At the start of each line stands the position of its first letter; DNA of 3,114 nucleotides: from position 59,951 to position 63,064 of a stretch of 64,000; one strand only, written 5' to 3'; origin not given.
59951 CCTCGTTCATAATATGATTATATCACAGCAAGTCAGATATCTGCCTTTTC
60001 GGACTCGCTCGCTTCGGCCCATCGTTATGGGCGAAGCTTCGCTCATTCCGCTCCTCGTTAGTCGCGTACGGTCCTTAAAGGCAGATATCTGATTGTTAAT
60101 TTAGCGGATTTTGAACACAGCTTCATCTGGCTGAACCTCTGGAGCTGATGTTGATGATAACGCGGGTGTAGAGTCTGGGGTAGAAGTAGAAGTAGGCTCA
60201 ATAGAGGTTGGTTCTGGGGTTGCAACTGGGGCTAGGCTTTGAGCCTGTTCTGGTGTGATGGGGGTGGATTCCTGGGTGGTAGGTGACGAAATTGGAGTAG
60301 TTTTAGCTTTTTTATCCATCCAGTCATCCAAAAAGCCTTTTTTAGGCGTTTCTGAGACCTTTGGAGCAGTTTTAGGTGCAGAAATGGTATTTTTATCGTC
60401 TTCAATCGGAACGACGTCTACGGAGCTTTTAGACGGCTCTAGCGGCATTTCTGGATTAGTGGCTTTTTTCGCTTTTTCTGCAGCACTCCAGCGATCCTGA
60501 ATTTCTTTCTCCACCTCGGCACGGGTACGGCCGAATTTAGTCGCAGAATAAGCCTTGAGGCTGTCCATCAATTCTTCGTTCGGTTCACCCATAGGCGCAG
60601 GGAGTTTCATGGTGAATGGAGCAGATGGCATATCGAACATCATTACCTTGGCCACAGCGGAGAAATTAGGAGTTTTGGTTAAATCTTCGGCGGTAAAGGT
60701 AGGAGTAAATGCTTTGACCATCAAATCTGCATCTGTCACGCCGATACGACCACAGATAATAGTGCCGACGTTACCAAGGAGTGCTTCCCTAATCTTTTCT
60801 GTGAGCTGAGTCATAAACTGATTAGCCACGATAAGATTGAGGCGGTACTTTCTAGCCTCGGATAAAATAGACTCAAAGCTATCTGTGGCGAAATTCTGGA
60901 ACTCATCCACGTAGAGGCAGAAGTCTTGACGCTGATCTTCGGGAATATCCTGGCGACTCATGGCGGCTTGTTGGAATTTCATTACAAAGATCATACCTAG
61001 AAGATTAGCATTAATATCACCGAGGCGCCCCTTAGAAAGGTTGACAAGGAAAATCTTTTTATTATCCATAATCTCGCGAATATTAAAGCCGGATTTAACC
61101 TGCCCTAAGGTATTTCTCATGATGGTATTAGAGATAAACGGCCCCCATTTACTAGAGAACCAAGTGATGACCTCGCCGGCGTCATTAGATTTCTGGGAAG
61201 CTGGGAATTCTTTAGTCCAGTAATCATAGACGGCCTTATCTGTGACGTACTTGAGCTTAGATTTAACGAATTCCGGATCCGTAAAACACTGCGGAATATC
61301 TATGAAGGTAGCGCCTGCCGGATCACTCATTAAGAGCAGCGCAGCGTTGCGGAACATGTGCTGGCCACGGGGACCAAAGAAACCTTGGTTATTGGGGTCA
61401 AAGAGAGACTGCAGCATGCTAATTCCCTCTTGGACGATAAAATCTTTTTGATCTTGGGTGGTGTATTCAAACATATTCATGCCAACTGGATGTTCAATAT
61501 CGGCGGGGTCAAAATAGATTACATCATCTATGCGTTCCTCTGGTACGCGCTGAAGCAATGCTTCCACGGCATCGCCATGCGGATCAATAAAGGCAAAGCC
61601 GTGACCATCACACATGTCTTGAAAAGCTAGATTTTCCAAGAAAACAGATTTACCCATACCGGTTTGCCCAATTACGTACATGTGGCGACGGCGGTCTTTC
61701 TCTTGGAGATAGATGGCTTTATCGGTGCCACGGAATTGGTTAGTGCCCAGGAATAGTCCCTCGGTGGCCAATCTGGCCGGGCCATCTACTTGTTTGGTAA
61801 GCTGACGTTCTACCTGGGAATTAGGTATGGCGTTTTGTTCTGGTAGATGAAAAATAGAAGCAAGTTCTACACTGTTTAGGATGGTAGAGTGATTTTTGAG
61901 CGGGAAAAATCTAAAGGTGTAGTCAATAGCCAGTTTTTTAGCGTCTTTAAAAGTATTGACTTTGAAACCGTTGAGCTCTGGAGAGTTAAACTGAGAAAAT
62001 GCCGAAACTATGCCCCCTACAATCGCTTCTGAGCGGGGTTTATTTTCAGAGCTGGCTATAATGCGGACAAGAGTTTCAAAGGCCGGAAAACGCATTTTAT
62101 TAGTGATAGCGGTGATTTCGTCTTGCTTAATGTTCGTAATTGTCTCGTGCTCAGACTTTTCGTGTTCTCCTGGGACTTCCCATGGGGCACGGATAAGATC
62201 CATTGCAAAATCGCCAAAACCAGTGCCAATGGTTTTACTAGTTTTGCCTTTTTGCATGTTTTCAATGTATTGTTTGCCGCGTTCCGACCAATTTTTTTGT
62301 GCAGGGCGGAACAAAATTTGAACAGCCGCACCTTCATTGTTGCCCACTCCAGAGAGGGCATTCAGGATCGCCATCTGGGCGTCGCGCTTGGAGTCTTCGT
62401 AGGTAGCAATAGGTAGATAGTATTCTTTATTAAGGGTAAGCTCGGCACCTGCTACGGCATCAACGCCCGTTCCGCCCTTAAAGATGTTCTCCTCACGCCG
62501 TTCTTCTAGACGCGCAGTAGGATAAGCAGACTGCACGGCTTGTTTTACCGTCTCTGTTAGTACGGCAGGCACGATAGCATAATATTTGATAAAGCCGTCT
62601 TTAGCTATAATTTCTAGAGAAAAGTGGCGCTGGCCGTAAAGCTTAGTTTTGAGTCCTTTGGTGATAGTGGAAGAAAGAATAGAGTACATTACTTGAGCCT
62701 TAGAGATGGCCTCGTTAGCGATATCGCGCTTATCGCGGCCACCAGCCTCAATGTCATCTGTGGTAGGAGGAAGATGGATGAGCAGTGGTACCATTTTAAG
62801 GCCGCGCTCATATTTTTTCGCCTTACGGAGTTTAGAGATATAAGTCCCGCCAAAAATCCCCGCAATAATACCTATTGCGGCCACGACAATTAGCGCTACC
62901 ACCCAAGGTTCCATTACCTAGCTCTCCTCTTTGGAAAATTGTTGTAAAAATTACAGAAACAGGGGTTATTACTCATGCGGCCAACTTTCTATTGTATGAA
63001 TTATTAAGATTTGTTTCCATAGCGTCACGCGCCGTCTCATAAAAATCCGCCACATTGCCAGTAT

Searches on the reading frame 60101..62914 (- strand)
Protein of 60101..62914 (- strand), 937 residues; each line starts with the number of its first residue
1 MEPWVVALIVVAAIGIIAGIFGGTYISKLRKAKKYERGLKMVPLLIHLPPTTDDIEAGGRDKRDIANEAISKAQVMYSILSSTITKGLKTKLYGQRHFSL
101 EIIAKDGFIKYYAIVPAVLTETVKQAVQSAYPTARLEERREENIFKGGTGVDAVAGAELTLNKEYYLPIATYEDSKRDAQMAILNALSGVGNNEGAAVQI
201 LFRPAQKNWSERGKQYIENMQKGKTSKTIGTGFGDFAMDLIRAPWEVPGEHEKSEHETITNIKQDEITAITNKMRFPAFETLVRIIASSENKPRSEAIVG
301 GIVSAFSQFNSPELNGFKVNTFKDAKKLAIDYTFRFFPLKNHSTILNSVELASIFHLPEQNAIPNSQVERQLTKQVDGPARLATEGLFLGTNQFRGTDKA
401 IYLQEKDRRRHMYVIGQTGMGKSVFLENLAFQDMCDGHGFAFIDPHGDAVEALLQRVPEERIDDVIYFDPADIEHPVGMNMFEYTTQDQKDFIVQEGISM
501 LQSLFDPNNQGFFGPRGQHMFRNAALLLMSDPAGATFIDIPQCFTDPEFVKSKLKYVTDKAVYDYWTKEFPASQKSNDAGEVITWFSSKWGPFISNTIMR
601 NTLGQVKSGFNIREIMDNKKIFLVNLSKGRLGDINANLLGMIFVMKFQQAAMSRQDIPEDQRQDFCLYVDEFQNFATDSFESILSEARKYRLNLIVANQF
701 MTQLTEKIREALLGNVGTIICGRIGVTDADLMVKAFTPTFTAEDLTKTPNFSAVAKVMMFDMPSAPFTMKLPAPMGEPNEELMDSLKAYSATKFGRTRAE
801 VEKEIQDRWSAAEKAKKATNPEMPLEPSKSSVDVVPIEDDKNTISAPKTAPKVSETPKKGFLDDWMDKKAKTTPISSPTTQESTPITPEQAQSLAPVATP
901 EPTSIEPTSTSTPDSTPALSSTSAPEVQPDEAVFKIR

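Call 65: search_protein_families(library=pfam, proteins=[window:60101-62914:-], max_evalue=0.001)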
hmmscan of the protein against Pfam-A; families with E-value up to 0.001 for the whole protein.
window:60101-62914:- (937 aa): 3 families
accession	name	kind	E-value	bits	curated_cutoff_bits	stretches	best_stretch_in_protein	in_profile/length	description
PF12696.13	TraG-D_C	-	2.3e-05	24.8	22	1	667-726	4-66/126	TraM recognition site of TraD and TraG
PF01935.23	DUF87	-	0.00035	21.2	23.2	0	401-472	14-83/220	Helicase HerA, central domain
PF13401.12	AAA_22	-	0.00085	20.1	27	0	408-434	4-30/130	AAA domain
